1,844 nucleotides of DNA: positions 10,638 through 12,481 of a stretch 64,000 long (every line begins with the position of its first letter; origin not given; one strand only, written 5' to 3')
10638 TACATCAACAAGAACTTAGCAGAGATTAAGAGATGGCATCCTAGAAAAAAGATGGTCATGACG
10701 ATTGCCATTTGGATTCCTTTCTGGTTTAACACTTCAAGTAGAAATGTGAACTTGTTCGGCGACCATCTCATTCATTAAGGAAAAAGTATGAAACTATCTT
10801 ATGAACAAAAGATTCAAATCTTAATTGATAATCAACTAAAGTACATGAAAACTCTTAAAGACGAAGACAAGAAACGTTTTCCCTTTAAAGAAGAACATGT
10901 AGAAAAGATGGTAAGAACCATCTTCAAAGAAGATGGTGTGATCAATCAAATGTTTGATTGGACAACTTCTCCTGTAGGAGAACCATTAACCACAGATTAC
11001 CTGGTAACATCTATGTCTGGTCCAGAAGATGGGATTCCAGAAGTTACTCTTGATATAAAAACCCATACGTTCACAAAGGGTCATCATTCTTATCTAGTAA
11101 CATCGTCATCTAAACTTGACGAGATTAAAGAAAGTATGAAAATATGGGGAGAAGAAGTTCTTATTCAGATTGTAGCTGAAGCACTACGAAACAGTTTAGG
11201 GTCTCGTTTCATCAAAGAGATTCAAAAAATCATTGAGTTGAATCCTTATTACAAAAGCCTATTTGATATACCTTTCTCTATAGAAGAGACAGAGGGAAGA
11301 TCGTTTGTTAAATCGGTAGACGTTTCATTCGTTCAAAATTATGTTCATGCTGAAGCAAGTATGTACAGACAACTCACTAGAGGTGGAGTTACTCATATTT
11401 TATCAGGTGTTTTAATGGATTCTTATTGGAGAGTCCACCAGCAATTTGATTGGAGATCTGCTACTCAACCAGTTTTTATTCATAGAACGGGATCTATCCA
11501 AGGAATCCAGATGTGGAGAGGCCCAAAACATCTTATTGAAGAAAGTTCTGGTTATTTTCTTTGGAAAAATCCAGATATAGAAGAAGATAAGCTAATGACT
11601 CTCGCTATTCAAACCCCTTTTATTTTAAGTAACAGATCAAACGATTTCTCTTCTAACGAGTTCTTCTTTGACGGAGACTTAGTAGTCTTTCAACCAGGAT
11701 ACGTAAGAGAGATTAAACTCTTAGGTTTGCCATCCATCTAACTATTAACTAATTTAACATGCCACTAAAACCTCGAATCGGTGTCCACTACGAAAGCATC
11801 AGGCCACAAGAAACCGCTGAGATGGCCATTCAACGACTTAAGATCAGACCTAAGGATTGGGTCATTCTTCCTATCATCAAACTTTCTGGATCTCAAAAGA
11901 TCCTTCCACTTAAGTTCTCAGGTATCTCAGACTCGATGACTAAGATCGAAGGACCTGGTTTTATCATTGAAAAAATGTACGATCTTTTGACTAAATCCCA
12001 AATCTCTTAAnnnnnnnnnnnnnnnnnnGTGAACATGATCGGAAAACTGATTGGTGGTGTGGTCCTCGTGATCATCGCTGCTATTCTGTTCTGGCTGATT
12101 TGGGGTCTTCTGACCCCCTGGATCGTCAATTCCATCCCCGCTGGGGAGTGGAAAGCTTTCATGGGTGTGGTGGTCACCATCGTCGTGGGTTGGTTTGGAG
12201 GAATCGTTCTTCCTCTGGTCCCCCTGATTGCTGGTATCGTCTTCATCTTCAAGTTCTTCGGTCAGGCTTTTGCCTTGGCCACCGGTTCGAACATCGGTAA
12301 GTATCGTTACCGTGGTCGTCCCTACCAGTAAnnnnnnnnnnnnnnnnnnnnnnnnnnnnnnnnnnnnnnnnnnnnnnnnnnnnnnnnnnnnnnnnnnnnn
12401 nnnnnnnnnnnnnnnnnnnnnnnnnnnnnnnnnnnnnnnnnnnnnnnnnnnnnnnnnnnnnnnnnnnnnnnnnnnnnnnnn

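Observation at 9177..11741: Array of four short ORFs retaining only the N- and C-terminal motifs of the major capsid protein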

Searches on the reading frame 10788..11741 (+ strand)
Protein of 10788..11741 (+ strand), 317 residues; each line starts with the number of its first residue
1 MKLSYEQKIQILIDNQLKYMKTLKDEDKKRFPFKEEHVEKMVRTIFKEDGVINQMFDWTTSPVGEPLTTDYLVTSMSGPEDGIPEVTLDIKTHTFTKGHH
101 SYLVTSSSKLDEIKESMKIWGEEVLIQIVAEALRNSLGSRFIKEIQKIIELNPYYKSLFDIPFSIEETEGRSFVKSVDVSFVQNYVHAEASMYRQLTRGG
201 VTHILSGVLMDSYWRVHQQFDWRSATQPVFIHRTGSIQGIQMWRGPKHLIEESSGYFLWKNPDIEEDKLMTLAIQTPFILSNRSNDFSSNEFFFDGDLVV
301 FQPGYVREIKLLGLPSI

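Call 3: search_protein_families(library=pfam, proteins=[window:10788-11741:+], max_evalue=1)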
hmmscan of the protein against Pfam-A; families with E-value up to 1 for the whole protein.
window:10788-11741:+ (317 aa): 0 families

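Call 4: search_protein_families(library=phrogs, proteins=[window:10788-11741:+], max_evalue=1)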
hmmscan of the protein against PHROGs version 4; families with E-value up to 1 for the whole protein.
window:10788-11741:+ (317 aa): 1 family
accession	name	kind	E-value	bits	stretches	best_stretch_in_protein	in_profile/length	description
phrog_18744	-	unknown function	0.16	13.3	0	89-121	19-51/87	-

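Call 9: find_related_loci(query=window:10788-11741:+, collection=viral_contigs, flank=10000)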
Query window:10788-11741:+ (317 aa) in viral_contigs; peptide patterns used: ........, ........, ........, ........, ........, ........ (x = any residue, [..] = any of these).
No stretch of DNA in the collection matches any of the patterns.

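Call 13: find_homologous_proteins(query=window:10788-11741:+, max_evalue=0.001)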
Query window:10788-11741:+ (317 aa): 2 proteins with E <= 0.001 among 1369 candidates.
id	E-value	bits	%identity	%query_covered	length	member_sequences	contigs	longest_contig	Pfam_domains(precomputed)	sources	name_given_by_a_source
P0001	6.7e-198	674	100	94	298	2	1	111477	-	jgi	-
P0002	6.8e-96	339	48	98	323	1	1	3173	-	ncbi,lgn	-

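Call 35: predict_structure(alignment_id=A3)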
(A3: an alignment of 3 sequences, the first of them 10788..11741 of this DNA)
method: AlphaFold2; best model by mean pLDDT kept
length: 317 residues; sequences in the alignment: 3
mean_pLDDT: 34.8   pTM: 0.25
mean pLDDT of the five models: 34.8, 33.6, 32.2, 31.7, 30.6
residues with pLDDT >= 90: 0; 70-90: 0; 50-70: 27; < 50: 290
segments of 3 or more residues with pLDDT < 50: 1-3, 26-32, 39-317
pLDDT, mean of each block of 10 residues (from residue 1): 52 54 49 50 45 30 26 29 34 32 29 28 29 33 41 34 37 30 22 26 32 37 33 28 28 33 35 34 33 37 38 34
secondary structure, 60 per line:
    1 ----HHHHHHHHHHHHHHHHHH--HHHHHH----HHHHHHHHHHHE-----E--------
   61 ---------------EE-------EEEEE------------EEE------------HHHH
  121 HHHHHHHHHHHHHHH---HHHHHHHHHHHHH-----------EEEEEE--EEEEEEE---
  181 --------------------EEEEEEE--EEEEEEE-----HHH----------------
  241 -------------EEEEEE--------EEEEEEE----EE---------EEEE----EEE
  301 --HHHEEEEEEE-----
elements in order: H5-22 H25-30 H35-45 E85-89 E102-104 H117-135 H139-151 E163-168 E171-177 E201-207 E210-216 E254-259 E268-274 E290-293 E298-300 E306-312

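Call 98: search_protein_families(library=ncbifam, proteins=[window:10788-11741:+], max_evalue=0.1)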
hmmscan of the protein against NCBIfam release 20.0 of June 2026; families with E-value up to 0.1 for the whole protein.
window:10788-11741:+ (317 aa): 1 family
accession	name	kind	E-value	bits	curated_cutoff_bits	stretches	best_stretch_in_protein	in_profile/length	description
NF005256.0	PRK06762.3-1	equivalog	0.058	13.6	160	0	134-165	8-38/67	hypothetical protein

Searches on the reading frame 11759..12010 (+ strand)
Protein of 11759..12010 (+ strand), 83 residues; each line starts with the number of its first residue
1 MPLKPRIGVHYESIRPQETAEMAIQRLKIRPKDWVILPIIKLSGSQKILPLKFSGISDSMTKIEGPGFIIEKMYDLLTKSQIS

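Call 3: search_protein_families(library=pfam, proteins=[window:11759-12010:+], max_evalue=1)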
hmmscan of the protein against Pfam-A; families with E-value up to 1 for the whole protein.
window:11759-12010:+ (83 aa): 0 families

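Call 4: search_protein_families(library=phrogs, proteins=[window:11759-12010:+], max_evalue=1)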
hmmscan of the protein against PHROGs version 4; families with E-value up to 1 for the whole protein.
window:11759-12010:+ (83 aa): 0 families

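Call 98: search_protein_families(library=ncbifam, proteins=[window:11759-12010:+], max_evalue=0.1)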
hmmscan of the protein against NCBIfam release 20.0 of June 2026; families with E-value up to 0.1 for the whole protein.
window:11759-12010:+ (83 aa): 0 families

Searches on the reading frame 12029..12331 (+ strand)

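Call 3: search_protein_families(library=pfam, proteins=[window:12029-12331:+], max_evalue=1)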
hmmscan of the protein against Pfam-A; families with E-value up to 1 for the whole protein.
window:12029-12331:+ (100 aa): 1 family
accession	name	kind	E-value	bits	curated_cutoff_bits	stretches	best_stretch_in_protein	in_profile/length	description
PF07810.18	TMC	-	0.089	13.8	25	1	43-89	57-103/111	TMC domain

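Call 4: search_protein_families(library=phrogs, proteins=[window:12029-12331:+], max_evalue=1)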
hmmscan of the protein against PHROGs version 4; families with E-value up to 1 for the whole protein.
window:12029-12331:+ (100 aa): 0 families

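Call 98: search_protein_families(library=ncbifam, proteins=[window:12029-12331:+], max_evalue=0.1)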
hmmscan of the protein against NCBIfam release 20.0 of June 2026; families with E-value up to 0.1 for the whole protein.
window:12029-12331:+ (100 aa): 0 families
